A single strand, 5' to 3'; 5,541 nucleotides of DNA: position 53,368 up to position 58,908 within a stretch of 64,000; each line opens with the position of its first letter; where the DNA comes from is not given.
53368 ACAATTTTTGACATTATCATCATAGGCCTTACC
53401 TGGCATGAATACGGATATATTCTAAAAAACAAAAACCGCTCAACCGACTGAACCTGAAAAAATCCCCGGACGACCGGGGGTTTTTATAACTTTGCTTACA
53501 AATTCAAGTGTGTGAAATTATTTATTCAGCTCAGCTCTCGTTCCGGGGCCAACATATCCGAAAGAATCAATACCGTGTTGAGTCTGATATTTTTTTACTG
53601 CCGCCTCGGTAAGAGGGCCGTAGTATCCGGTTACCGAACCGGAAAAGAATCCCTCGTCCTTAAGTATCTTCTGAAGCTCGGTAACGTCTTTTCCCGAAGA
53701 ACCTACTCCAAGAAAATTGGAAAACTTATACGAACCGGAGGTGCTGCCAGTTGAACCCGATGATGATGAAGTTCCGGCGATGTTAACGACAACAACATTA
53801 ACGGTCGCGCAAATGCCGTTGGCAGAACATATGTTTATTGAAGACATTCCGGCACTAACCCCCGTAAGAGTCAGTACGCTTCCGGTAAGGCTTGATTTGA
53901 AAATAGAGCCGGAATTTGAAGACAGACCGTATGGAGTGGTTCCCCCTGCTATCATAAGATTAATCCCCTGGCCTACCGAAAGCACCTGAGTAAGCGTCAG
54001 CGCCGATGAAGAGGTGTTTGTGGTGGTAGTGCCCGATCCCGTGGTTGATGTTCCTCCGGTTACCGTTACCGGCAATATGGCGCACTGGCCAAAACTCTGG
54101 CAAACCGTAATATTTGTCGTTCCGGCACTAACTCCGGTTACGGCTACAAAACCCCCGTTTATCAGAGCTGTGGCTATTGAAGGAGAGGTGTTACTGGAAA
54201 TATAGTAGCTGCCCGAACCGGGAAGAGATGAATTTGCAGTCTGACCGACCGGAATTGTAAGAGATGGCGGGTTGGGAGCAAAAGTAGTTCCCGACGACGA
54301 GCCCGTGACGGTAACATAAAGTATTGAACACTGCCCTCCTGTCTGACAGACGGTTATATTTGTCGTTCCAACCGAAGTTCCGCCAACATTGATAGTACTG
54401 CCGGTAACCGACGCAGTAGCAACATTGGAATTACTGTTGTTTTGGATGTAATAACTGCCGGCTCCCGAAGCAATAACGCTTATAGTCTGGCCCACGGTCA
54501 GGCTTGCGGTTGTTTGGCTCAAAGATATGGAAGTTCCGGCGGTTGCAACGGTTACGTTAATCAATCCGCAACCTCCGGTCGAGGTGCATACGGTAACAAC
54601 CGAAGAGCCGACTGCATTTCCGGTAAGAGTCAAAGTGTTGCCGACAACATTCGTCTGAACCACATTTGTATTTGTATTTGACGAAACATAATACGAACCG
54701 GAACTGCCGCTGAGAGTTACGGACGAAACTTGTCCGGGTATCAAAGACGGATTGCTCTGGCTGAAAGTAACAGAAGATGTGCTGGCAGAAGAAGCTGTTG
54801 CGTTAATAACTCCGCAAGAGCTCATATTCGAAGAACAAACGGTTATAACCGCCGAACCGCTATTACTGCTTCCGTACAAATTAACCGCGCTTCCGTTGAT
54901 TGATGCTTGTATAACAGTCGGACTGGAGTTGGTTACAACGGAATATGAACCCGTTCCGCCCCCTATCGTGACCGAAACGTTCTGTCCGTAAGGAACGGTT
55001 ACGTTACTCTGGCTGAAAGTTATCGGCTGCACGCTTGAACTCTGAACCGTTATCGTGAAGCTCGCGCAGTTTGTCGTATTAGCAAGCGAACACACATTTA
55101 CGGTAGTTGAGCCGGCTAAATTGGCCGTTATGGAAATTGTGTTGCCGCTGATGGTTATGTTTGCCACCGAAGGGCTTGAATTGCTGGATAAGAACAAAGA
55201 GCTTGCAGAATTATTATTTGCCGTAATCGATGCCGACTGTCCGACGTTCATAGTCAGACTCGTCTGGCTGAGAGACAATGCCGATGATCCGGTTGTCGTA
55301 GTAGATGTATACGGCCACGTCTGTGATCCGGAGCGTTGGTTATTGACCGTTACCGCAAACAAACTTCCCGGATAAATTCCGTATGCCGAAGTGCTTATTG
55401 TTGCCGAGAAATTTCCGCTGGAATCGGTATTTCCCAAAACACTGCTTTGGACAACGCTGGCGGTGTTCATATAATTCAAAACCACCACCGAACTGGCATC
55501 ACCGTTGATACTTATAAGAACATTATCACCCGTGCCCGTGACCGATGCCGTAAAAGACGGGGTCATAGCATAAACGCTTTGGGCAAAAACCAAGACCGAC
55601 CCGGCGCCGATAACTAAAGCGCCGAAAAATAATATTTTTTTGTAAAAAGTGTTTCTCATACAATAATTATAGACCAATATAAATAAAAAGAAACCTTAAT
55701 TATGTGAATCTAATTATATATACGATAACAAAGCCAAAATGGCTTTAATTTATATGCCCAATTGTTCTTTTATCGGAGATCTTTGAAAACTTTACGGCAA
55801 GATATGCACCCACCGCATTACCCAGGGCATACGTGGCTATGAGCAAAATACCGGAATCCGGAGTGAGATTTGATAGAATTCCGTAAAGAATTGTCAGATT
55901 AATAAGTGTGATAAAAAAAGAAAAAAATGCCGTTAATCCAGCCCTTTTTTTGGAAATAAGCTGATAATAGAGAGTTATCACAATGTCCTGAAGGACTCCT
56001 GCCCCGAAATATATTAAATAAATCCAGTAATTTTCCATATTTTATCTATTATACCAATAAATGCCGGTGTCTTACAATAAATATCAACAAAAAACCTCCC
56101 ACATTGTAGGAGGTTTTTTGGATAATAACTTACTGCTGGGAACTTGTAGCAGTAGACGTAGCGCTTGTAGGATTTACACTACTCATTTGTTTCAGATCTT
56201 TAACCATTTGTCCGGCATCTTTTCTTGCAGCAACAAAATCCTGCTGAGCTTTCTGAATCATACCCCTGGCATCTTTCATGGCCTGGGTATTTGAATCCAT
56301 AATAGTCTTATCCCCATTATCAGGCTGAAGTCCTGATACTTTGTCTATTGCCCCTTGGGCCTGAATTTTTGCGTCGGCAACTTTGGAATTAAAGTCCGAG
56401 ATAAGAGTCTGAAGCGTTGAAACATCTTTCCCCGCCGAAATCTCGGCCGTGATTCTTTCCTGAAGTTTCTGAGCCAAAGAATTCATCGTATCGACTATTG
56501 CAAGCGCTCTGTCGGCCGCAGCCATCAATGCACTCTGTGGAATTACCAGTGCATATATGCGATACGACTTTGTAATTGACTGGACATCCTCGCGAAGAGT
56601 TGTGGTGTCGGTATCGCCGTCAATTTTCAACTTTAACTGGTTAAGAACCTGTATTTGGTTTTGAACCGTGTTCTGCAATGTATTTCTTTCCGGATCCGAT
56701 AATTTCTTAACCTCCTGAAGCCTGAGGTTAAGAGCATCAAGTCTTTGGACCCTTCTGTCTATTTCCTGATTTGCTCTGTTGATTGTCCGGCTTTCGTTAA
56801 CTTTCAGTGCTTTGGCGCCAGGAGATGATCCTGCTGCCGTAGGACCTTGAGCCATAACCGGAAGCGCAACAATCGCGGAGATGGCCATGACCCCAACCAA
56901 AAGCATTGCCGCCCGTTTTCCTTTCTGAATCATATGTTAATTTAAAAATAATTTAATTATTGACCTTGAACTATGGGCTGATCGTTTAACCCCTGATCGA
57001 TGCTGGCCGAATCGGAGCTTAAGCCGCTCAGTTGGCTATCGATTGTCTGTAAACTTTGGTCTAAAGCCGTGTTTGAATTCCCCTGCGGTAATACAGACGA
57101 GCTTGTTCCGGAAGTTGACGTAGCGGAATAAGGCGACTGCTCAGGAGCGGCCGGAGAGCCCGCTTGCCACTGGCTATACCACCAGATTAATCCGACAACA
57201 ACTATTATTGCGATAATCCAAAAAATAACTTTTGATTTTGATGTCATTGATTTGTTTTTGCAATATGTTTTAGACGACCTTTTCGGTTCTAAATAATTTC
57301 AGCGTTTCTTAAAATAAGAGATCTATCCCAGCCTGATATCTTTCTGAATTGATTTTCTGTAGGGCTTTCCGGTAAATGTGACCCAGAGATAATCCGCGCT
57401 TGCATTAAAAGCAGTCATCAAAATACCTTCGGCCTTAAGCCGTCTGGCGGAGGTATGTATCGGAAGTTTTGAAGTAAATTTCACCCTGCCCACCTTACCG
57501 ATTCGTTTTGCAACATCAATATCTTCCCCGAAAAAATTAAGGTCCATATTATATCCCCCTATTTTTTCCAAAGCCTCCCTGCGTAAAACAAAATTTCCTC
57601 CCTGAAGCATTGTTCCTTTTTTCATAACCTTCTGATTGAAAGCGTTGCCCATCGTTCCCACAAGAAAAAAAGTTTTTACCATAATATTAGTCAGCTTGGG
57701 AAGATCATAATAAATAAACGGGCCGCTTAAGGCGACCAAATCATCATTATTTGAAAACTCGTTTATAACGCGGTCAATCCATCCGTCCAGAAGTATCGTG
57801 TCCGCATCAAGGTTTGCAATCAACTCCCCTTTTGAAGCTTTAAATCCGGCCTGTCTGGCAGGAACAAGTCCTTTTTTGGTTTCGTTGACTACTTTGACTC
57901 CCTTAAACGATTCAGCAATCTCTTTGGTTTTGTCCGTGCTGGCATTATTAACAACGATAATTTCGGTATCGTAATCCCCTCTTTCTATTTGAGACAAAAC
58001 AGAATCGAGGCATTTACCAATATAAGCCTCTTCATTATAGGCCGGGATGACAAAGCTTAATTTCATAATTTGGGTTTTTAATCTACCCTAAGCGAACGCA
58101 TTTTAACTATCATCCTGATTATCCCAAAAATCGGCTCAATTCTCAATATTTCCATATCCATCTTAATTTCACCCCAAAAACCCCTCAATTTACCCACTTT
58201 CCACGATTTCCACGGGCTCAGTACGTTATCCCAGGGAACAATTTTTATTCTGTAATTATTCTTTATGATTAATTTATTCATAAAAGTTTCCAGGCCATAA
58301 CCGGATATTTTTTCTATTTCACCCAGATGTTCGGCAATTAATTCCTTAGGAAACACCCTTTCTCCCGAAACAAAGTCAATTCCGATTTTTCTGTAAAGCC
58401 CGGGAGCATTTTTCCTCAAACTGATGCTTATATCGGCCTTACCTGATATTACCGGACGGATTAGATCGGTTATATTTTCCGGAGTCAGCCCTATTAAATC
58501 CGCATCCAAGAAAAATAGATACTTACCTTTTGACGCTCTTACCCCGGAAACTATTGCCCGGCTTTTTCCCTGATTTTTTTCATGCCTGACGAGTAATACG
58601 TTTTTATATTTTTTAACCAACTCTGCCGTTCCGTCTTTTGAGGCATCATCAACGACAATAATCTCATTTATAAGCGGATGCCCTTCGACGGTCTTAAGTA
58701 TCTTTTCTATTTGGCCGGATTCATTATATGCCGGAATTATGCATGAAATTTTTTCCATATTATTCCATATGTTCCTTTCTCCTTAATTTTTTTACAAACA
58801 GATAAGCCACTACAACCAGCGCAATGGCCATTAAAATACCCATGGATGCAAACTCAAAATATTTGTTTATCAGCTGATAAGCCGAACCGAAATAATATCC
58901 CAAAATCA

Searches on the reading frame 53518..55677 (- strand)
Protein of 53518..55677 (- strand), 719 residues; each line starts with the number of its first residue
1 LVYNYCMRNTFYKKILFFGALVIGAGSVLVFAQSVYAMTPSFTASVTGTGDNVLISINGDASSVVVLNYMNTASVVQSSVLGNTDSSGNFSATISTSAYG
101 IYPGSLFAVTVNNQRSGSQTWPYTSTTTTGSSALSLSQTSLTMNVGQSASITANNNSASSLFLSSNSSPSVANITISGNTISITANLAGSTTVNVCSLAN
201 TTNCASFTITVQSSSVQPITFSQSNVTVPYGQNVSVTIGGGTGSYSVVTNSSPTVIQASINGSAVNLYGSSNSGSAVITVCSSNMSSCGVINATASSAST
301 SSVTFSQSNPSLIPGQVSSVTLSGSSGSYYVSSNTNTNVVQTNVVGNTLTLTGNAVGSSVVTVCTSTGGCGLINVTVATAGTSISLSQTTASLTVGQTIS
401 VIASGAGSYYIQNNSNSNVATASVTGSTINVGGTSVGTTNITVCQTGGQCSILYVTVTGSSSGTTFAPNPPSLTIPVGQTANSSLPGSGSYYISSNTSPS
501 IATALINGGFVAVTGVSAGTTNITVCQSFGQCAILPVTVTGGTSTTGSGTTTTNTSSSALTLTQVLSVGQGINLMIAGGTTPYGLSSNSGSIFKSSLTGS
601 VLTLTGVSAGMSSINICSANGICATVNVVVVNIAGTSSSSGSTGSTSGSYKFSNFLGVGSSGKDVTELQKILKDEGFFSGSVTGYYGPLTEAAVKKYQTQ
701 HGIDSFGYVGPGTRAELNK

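Call 42: search_protein_families(library=pfam, proteins=[window:53518-55677:-], max_evalue=0.001)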
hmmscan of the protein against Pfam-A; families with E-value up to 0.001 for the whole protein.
window:53518-55677:- (719 aa): 2 families
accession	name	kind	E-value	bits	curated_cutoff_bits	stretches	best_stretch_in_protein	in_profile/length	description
PF01471.23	PG_binding_1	-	2.8e-14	53.5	23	1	661-716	1-56/57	Putative peptidoglycan binding domain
PF13629.12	T2SS-T3SS_pil_N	-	1.4e-12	47.6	23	0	472-540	4-72/72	Pilus formation protein N terminal region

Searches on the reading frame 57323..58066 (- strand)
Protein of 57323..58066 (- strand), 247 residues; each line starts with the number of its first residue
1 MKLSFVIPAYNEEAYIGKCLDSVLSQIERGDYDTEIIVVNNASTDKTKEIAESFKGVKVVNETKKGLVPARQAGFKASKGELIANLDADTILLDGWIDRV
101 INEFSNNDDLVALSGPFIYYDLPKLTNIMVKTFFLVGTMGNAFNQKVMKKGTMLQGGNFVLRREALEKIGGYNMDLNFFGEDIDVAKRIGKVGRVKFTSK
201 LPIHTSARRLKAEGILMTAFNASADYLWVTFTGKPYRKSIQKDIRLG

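Call 42: search_protein_families(library=pfam, proteins=[window:57323-58066:-], max_evalue=0.001)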
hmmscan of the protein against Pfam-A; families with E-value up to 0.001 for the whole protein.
window:57323-58066:- (247 aa): 6 families
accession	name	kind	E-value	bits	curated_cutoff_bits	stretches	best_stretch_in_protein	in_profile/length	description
PF00535.33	Glycos_transf_2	-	2.6e-35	122.3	23.3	1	4-170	1-168/168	Glycosyl transferase family 2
PF13641.12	Glyco_tranf_2_3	-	9e-13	49.2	27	1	3-190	3-195/230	Glycosyltransferase like family 2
PF10111.15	Glyco_tranf_2_2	-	1.3e-08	35.1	27.3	1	4-204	1-212/276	Glycosyltransferase like family 2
PF13632.12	Glyco_trans_2_3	-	3.3e-07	30.7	27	1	83-193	2-110/198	Glycosyl transferase family group 2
PF13506.12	Glyco_transf_21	-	1.8e-06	28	21.7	1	73-205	24-153/174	Glycosyl transferase family 21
PF02709.20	Glyco_transf_7C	-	5.4e-05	23.2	23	1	148-192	13-58/78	N-terminal domain of galactosyltransferase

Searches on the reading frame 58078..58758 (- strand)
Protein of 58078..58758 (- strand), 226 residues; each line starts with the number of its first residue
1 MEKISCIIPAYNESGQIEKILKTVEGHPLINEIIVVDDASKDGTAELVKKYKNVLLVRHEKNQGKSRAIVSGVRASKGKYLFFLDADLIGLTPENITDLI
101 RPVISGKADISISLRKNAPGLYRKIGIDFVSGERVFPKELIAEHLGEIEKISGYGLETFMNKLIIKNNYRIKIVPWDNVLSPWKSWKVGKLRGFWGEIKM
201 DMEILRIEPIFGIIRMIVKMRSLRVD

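Call 42: search_protein_families(library=pfam, proteins=[window:58078-58758:-], max_evalue=0.001)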
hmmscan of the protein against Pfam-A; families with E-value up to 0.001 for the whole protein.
window:58078-58758:- (226 aa): 5 families
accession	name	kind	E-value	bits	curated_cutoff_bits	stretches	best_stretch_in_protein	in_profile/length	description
PF00535.33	Glycos_transf_2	-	1.9e-26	93.4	23.3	1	5-115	1-115/168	Glycosyl transferase family 2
PF13704.12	Glyco_tranf_2_4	-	7.6e-06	26.8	27.5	1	30-87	19-81/98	Glycosyl transferase family 2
PF12804.13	NTP_transf_3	-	1.1e-05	26.1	27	1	17-116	27-124/160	MobA-like NTP transferase domain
PF13641.12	Glyco_tranf_2_3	-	1.6e-05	25.5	27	1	4-89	3-98/230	Glycosyltransferase like family 2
PF10111.15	Glyco_tranf_2_2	-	4.9e-05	23.4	27.3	1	5-90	1-94/276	Glycosyltransferase like family 2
